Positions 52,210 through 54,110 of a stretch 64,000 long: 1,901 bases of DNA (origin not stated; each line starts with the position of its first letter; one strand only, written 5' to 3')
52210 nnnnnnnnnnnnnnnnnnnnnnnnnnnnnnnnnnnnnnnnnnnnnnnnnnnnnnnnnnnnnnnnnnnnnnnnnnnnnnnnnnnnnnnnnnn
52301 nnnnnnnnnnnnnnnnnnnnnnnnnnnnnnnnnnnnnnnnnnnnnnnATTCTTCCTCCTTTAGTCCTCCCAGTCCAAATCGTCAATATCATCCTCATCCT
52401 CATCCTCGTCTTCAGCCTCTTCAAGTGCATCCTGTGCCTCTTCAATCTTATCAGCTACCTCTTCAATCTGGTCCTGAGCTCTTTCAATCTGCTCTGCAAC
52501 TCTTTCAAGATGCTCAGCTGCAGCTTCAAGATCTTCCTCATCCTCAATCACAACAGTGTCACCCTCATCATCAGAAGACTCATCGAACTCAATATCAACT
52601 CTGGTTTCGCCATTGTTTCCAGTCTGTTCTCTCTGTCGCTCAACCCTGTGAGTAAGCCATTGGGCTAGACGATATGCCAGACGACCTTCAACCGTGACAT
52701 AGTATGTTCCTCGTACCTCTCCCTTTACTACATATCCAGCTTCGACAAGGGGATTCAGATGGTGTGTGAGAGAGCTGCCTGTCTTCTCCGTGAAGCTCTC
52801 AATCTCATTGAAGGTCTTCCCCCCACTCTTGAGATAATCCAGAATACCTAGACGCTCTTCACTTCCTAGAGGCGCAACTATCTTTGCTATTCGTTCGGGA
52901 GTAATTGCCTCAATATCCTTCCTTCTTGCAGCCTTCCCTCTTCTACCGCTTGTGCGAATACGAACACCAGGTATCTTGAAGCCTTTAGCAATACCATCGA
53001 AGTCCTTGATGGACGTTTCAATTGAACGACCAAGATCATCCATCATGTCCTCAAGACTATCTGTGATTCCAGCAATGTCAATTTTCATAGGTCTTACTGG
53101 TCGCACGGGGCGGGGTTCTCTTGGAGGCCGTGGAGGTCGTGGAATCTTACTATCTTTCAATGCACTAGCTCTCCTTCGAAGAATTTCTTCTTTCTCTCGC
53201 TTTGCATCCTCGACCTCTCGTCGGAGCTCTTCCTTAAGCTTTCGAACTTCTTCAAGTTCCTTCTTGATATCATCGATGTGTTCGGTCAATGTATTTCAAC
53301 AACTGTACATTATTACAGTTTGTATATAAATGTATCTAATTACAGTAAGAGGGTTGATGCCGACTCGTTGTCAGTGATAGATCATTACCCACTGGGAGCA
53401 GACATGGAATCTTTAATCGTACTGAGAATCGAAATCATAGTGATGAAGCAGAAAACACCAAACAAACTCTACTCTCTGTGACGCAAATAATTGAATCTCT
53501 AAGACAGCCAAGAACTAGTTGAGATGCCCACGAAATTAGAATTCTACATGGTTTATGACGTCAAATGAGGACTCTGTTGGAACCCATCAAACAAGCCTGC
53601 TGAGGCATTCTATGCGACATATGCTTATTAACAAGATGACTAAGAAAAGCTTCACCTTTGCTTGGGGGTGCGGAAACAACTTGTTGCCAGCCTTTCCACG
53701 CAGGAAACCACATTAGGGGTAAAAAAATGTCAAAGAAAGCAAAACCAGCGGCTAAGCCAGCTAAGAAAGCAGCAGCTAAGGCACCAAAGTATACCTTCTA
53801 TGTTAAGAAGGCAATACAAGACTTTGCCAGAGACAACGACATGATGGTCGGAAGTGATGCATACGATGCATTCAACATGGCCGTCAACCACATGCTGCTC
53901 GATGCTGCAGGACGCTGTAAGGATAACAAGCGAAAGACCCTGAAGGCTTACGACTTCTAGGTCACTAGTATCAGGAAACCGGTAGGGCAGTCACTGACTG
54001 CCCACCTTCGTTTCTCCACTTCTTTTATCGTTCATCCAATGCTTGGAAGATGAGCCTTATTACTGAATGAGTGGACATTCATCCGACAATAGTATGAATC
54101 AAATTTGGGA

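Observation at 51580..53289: Two-gene operon whose products share an acidic D-x-D-W-[DE]-D C-terminal tail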

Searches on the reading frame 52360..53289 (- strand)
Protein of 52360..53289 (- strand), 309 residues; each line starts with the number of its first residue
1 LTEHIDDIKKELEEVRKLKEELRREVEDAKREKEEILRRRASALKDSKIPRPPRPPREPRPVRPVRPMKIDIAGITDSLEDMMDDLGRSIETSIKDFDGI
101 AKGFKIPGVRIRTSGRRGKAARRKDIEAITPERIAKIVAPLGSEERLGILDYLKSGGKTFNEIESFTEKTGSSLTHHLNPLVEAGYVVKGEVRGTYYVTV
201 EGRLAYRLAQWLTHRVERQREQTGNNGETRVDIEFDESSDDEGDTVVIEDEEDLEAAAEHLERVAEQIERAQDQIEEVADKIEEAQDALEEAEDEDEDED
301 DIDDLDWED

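Call 3: search_protein_families(library=pfam, proteins=[window:52360-53289:-], max_evalue=1)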
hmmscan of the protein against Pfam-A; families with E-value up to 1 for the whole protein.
window:52360-53289:- (309 aa): 25 families
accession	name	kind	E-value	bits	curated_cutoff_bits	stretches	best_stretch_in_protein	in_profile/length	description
PF01022.26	HTH_5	-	1.5e-06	28.4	22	1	144-187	2-45/47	Bacterial regulatory protein, arsR family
PF12840.13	HTH_20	-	1.4e-05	25.4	27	1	141-185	1-46/51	Helix-turn-helix domain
PF05859.17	Mis12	-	4.7e-05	23.7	25.7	2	2-44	118-159/231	Mis12 protein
PF25213.1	HVO_A0261_N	-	0.00047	20.4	35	1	140-220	7-85/86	HVO_A0261 N-terminal domain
PF13094.11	CENP-Q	-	0.00093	19.8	28.5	1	225-289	92-161/162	CENP-Q, a CENPA-CAD centromere complex subunit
PF12802.13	MarR_2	-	0.0015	19.1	27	1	148-193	9-56/61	MarR family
PF13601.12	HTH_34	-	0.014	16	27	1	146-206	2-69/80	Winged helix DNA-binding domain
PF19493.4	Trypco1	-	0.015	16.4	24.6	1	241-289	4-52/98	Trypsin-co-occurring domain 1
PF06419.17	COG6_N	-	0.033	14.8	27.4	1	259-295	33-69/114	Conserved oligomeric complex COG6, N-terminal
PF03961.19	FapA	-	0.038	14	31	0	10-116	156-252/272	Flagellar Assembly Protein A beta solenoid domain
PF06103.16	DUF948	-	0.043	14.4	37.2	0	254-290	28-65/89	Bacterial protein of unknown function (DUF948)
PF05531.17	NPV_P10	-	0.047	14.6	29.8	0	252-291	28-67/75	Nucleopolyhedrovirus P10 protein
PF12699.13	phiKZ_IP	-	0.063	12.9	27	1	235-300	277-344/387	phiKZ-like phage internal head proteins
PF09969.14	DUF2203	-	0.16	13.1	24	0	7-86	14-69/122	Uncharacterized conserved protein (DUF2203)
PF05615.18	THOC7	-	0.16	12.8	28.7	0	255-299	69-113/136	Tho complex subunit 7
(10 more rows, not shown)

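Call 4: search_protein_families(library=ncbifam, proteins=[window:52360-53289:-], max_evalue=1)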
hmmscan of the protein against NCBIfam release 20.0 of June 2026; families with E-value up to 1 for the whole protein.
window:52360-53289:- (309 aa): 18 families
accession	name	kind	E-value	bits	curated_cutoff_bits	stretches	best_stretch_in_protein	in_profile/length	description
NF033788.1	HTH_metalloreg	subfamily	1e-05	25.2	55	1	135-188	2-56/77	metalloregulator ArsR/SmtB family transcription factor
NF033789.1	repress_SdpR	subfamily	0.00041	20.2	100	1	143-189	7-53/79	autorepressor SdpR family transcription factor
NF053755.1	MsvR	equivalog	0.00047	19.9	220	1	141-187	10-56/236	transcriptional factor MsvR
NF033542.1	transpos_IS110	equivalog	0.012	14.8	140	1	222-292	173-217/343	IS110 family RNA-guided transposase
NF047515.1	SpiroCoCo_C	equivalog_domain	0.035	13.3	125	2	252-294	159-225/313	SpiroCoCo family coiled-coil protein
TIGR02169.1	SMC_prok_A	equivalog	0.035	11.7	729.4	2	4-39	338-373/1165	chromosome segregation protein SMC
TIGR01884.1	cas_HTH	subfamily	0.038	13.4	60.2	1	143-199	141-198/202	CRISPR-associated CARF protein Csa3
TIGR04211.1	SH3_and_anchor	equivalog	0.051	13.2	65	1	243-307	102-166/198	TIGR04211 family SH3 domain-containing protein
TIGR00996.1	Mtu_fam_mce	paralog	0.072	12.3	140.5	1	249-289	206-246/291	MCE family protein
NF047388.1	SA1320_fam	subfamily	0.087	11.2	230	1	188-292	340-422/644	SA1320 family protein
NF045487.1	ASRP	equivalog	0.12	10.9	300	1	241-303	187-245/593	archaea-specific SMC-related protein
NF002572.0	PRK02224.1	equivalog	0.16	10.2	1087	1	2-298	257-416/888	DNA double-strand break repair ATPase Rad50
TIGR02168.1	SMC_prok_B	equivalog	0.2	9.3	567.35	1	248-295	731-785/1181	chromosome segregation protein SMC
TIGR04523.1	Mplasa_alph_rch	subfamily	0.41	8.5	270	0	3-38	596-631/745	helix-rich protein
NF003434.0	PRK04950.1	equivalog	0.5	10.3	127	0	3-51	94-142/205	RNA chaperone ProQ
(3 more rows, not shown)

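Call 7: find_homologous_proteins(query=window:52360-53289:-)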
Query window:52360-53289:- (309 aa): 336 proteins with E <= 0.001 among 7359 candidates; the best 120 are listed.
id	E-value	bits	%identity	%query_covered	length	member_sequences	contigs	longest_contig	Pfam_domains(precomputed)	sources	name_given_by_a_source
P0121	8.1e-190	648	99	100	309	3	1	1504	PF12840.14,PF01022.27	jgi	-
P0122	2.2e-169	580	90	93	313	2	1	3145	PF12840.14,PF01022.27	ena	-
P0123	1.9e-168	577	90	93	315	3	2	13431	PF12840.14,PF01022.27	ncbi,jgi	-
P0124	1.6e-166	571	91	93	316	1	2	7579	PF12840.14,PF01022.27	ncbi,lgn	ncbi:MAG: ArsR family transcriptional regulator [Candidatus Thorarchaeota archaeon]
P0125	1.2e-156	539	82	98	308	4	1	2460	PF12840.14,PF01022.27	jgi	-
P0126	1.3e-151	522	83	91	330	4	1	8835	PF12840.14,PF01022.27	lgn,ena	-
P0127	4.8e-145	501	76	93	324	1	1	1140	PF01022.27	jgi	-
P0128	8.0e-142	490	75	93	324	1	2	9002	PF01022.27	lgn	-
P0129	3.4e-140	485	77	91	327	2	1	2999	PF01022.27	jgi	jgi:DNA-binding transcriptional ArsR family regulator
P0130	3.6e-140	485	73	94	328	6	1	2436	PF01022.27,PF05859.18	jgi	jgi:DNA-binding transcriptional ArsR family regulator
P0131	2.9e-139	482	74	93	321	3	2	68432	-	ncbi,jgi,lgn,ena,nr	ncbi:MAG: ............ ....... C4K48_03500 [Candidatus Thorarchaeota archaeon]|nr:MAG: hypothetical 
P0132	1.4e-138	479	78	94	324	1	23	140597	PF12840.14,PF01022.27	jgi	jgi:DNA-binding transcriptional ArsR family regulator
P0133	1.8e-138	479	69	93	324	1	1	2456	PF01022.27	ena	-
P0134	4.7e-137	474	74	90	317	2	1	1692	PF01022.27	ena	-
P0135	2.8e-136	472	75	93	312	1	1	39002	PF01022.27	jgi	jgi:DNA-binding transcriptional ArsR family regulator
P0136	1.2e-133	463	71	94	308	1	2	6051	PF01022.27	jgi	jgi:DNA-binding transcriptional ArsR family regulator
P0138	4.5e-133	461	77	95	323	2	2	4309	PF01022.27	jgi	jgi:DNA-binding transcriptional ArsR family regulator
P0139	9.8e-133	460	72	90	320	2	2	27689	PF01022.27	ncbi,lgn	-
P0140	1.6e-132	459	71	91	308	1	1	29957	PF01022.27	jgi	jgi:DNA-binding transcriptional ArsR family regulator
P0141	1.8e-129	449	69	94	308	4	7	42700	PF12840.14,PF01022.27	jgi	jgi:DNA-binding transcriptional ArsR family regulator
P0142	3.3e-124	432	66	88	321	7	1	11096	PF12840.14,PF01022.27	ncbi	-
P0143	9.6e-124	431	68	89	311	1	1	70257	PF01022.27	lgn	-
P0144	1.8e-123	430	70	94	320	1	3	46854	PF01022.27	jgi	jgi:DNA-binding transcriptional ArsR family regulator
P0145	5.2e-123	428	65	91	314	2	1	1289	PF01022.27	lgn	-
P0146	1.3e-122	427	67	90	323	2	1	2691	PF01022.27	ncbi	-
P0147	2.7e-122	426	66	88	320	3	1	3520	PF01022.27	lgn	-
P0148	2.7e-122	426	67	89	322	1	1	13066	PF01022.27,PF25213.2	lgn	-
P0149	3.2e-122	426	66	85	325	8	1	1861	PF01022.27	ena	-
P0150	4.8e-122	425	67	90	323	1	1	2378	PF01022.27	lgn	-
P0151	6.9e-122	425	67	90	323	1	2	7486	PF01022.27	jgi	-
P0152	7.0e-122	425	62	96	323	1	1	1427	PF01022.27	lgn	-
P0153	1.3e-120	420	63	88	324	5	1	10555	PF01022.27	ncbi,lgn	-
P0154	8.3e-120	418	65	91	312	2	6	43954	PF01022.27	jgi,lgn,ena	-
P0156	1.4e-118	414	65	91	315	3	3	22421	PF01022.27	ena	-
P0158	4.0e-118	412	64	85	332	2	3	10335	PF01022.27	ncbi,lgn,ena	-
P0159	9.4e-118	411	63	85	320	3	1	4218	PF01022.27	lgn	-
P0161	2.1e-117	410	64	91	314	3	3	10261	PF01022.27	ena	-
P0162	2.2e-117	410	63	88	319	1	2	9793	PF01022.27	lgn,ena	-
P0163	5.7e-117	408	62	89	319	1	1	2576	PF01022.27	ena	-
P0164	6.7e-117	408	63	91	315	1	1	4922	PF01022.27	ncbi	-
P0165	1.9e-116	407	64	85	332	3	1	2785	PF01022.27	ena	-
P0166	2.1e-116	407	68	87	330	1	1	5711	PF12840.14,PF01022.27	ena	-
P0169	6.6e-116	405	64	88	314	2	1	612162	PF01022.27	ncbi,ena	-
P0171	2.1e-114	400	64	93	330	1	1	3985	PF01022.27,PF25213.2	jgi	jgi:DNA-binding transcriptional ArsR family regulator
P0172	3.0e-114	399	65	89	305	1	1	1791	PF01022.27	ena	-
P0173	4.8e-114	399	61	100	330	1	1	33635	PF01022.27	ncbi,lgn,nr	ncbi:ArsR family transcriptional regulator [Candidatus Thorarchaeota archaeon]|nr:MAG: ArsR family t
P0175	4.4e-113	396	64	86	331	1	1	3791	PF01022.27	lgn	-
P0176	8.6e-113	395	65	89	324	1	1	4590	PF01022.27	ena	-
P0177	2.0e-112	394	62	92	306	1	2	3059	PF01022.27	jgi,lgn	-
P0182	4.3e-110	386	62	91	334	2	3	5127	PF01022.27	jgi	jgi:DNA-binding transcriptional ArsR family regulator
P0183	1.8e-109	384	60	100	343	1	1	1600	PF12840.14,PF01022.27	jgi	-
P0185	2.6e-109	383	59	100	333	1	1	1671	PF01022.27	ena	-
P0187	9.9e-109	381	64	92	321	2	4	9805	PF01022.27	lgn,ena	-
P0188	1.6e-108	381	63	93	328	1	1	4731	PF01022.27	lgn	-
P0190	1.2e-107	378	58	84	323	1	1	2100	PF01022.27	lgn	-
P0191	1.3e-106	374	61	93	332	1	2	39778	PF01022.27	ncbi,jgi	-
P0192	1.5e-106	374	57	100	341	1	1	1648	PF01022.27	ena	-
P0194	6.2e-106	372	66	70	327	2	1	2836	PF01022.27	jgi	-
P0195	2.6e-103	364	58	93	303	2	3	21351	PF01022.27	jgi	jgi:DNA-binding transcriptional ArsR family regulator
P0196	4.0e-102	360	61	93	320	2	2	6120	PF01022.27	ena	-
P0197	3.2e-100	353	58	100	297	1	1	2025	PF01022.27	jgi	-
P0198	1.2e-98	348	59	90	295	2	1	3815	PF12840.14,PF01022.27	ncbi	-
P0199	2.1e-98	347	55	93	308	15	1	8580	PF01022.27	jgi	jgi:DNA-binding transcriptional ArsR family regulator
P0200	5.2e-98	346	55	84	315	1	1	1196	PF01022.27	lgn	-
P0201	1.5e-97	345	58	90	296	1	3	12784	PF12840.14,PF01022.27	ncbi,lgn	-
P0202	3.4e-97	344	59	84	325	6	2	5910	PF01022.27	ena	-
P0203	7.8e-97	342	58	88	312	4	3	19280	PF01022.27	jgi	-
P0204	2.2e-96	341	57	94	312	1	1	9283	PF01022.27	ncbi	-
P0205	2.5e-96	341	59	78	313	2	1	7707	PF01022.27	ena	-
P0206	2.8e-96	340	58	83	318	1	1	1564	PF01022.27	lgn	-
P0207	3.2e-96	340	56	94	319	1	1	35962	PF01022.27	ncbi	-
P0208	3.6e-96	340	55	91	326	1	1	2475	PF01022.27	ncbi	-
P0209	7.2e-96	339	59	78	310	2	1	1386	PF01022.27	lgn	-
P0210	9.1e-96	339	57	93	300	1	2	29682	PF01022.27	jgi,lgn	jgi:DNA-binding transcriptional ArsR family regulator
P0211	1.8e-95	338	56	89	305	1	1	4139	PF01022.27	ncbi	-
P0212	1.2e-94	335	54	83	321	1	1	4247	PF01022.27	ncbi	ncbi:MAG: ArsR/SmtB family transcription factor [Candidatus Thorarchaeota archaeon]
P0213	1.3e-94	335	59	93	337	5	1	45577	PF01022.27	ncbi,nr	ncbi:MAG: winged helix-turn-helix transcriptional regulator [Candidatus Thorarchaeota archaeon]|nr:w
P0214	2.2e-94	334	59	96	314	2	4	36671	PF01022.27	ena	-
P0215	3.4e-94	334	57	89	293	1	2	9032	PF01022.27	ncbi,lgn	ncbi:MAG: ArsR/SmtB family transcription factor [Candidatus Sifarchaeia archaeon]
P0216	5.4e-94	333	58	96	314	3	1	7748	PF01022.27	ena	-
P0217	6.1e-94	333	57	90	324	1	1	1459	PF01022.27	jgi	-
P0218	6.3e-94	333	55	85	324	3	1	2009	PF01022.27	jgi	jgi:DNA-binding transcriptional ArsR family regulator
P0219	7.9e-94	332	56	84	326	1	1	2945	PF01022.27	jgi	jgi:methyl-accepting chemotaxis protein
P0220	8.6e-94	332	57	93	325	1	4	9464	PF01022.27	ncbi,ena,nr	ncbi:MAG: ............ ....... ThorAB25_19860 [Candidatus Thorarchaeota archaeon AB_25]|nr:MAG: hypo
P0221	1.8e-93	331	54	91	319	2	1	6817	PF12840.14,PF01022.27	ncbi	ncbi:MAG: ArsR/SmtB family transcription factor [Candidatus Thorarchaeota archaeon]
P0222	2.0e-93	331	60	76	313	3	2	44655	PF12840.14,PF01022.27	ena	-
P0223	4.6e-93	330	55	97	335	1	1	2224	PF12840.14,PF01022.27,PF07889.18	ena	-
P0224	5.3e-93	330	58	89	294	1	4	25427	PF01022.27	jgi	jgi:DNA-binding transcriptional ArsR family regulator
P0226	9.5e-93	329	57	77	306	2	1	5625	PF01022.27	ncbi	-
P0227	1.0e-92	329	55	93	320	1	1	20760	PF12840.14,PF01022.27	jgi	jgi:DNA-binding transcriptional ArsR family regulator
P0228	1.3e-92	328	59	89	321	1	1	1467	PF01022.27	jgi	jgi:DNA-binding transcriptional ArsR family regulator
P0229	1.9e-92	328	61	77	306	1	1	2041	PF01022.27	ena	-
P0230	2.4e-92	328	55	89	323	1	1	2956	PF12840.14,PF01022.27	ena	-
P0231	3.0e-92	327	56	92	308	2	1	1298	PF01022.27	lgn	-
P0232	3.8e-92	327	53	94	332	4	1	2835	PF01022.27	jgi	-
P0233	4.5e-92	327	54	100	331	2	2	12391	PF12840.14,PF01022.27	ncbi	-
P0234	9.2e-92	326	56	94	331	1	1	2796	PF01022.27,PF28019.1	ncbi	ncbi:MAG: ArsR family transcriptional regulator [Candidatus Thorarchaeota archaeon]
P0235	1.0e-91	325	61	78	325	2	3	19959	PF01022.27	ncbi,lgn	ncbi:MAG: ArsR/SmtB family transcription factor [Candidatus Thorarchaeota archaeon]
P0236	1.3e-91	325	55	93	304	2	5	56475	PF01022.27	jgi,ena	jgi:DNA-binding transcriptional ArsR family regulator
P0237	2.3e-91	324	56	90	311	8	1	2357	PF12840.14,PF01022.27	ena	-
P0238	2.8e-91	324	58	80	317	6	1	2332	PF12840.14,PF01022.27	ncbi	-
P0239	3.2e-91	324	57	89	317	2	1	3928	PF01022.27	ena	-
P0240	4.2e-91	323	56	94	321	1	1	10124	PF01022.27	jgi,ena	-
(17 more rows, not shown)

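Call 60: predict_structure(alignment_id=A3)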
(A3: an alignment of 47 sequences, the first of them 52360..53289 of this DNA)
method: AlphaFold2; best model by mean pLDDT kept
length: 309 residues; sequences in the alignment: 47
mean_pLDDT: 65.9   pTM: 0.37
mean pLDDT of the five models: 65.9, 64.7, 64.6, 63.2, 57.4
residues with pLDDT >= 90: 4; 70-90: 152; 50-70: 65; < 50: 88
segments of 3 or more residues with pLDDT < 50: 48-80, 84-111, 113-117, 227-236, 239-245
pLDDT, mean of each block of 10 residues (from residue 1): 75 88 87 82 59 43 37 41 45 40 40 50 66 66 79 81 86 85 85 77 78 73 54 45 52 76 84 82 75 57 54
secondary structure, 60 per line:
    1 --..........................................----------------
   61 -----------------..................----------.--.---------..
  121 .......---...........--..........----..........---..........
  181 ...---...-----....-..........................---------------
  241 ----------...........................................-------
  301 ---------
elements in order: H3-44 H78-95 H119-127 H131-141 H144-153 H160-167 H171-183 E187-189 E195-198 H200-225 H251-293

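Call 62: search_solved_structures(query=A3, max_evalue=0.01)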
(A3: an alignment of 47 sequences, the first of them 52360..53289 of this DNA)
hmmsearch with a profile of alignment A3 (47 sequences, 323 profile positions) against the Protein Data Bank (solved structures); distinct sequences matched with E-value up to 0.01: 1.
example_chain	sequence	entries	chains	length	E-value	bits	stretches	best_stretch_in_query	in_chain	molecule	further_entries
4ggg_A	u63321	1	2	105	0.0015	21.1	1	132-205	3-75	Repressor protein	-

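Call 75: search_protein_families(library=padloc, proteins=[window:52360-53289:-], max_evalue=0.01)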
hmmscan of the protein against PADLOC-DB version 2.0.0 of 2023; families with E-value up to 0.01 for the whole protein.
window:52360-53289:- (309 aa): 7 families
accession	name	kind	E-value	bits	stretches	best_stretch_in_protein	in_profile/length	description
PDLC01438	Csa3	-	5e-09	34.6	1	122-238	126-223/305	"CAS-I,CAS-II,CAS-III,CAS-IV,CAS-V,CAS-VI; associated_signaling"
PDLC01720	Csa3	-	1e-07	30.5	1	130-252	11-94/118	Csa3_1_CAS-I-II-III-IV-V-VI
PDLC01879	CARF3--CARF_TM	-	0.00027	18.6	1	143-208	155-219/222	-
PDLC01848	CARF3--CARF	-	0.00094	16.9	1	133-208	127-195/197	-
PDLC01863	CARF3--CARF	-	0.0047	14.7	1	143-205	118-180/182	-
PDLC01044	Csa3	-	0.005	14.7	0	143-204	135-192/194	Type I-A associated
PDLC00595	ZorA1|ZorA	-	0.009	12.9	0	253-285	304-368/487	MotA/ExbB/TolQ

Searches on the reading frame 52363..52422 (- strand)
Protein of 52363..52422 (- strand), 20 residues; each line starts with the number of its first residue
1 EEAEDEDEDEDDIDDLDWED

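Call 36: search_solved_structures(query=window:52363-52422:-, max_evalue=10, show_alignments=5)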
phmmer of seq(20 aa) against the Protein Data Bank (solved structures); distinct sequences matched with E-value up to 10: 0.

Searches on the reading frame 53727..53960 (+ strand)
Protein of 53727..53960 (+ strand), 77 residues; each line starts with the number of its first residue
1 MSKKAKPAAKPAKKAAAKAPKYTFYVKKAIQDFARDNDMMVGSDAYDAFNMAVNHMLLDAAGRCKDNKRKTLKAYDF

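Call 3: search_protein_families(library=pfam, proteins=[window:53727-53960:+], max_evalue=1)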
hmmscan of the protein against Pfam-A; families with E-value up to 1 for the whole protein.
window:53727-53960:+ (77 aa): 2 families
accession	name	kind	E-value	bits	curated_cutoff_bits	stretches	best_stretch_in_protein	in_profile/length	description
PF00125.30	Histone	-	0.00039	21.1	26.4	1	22-76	54-114/122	Core histone H2A/H2B/H3/H4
PF00808.29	CBFD_NFYB_HMF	-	0.12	13.1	21.4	1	48-76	32-60/65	Histone-like transcription factor (CBF/NF-Y) and archaeal histone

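Call 4: search_protein_families(library=ncbifam, proteins=[window:53727-53960:+], max_evalue=1)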
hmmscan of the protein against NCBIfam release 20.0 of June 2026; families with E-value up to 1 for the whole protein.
window:53727-53960:+ (77 aa): 0 families

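Call 50: search_solved_structures(query=window:53727-53960:+, max_evalue=10, show_alignments=3)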
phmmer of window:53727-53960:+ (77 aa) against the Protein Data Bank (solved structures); distinct sequences matched with E-value up to 10: 4.
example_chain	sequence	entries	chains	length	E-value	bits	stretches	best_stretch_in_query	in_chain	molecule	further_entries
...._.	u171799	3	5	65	0.00068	23.5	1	16-77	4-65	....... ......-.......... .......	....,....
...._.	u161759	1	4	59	0.28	15.2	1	25-74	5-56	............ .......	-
6zu5_LDD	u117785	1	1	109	0.58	14.3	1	10-44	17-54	eL31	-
2cb0_A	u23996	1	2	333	1.3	13.2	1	11-44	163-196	GLUCOSAMINE-FRUCTOSE-6-PHOSPHATE AMINOTRANSFERASE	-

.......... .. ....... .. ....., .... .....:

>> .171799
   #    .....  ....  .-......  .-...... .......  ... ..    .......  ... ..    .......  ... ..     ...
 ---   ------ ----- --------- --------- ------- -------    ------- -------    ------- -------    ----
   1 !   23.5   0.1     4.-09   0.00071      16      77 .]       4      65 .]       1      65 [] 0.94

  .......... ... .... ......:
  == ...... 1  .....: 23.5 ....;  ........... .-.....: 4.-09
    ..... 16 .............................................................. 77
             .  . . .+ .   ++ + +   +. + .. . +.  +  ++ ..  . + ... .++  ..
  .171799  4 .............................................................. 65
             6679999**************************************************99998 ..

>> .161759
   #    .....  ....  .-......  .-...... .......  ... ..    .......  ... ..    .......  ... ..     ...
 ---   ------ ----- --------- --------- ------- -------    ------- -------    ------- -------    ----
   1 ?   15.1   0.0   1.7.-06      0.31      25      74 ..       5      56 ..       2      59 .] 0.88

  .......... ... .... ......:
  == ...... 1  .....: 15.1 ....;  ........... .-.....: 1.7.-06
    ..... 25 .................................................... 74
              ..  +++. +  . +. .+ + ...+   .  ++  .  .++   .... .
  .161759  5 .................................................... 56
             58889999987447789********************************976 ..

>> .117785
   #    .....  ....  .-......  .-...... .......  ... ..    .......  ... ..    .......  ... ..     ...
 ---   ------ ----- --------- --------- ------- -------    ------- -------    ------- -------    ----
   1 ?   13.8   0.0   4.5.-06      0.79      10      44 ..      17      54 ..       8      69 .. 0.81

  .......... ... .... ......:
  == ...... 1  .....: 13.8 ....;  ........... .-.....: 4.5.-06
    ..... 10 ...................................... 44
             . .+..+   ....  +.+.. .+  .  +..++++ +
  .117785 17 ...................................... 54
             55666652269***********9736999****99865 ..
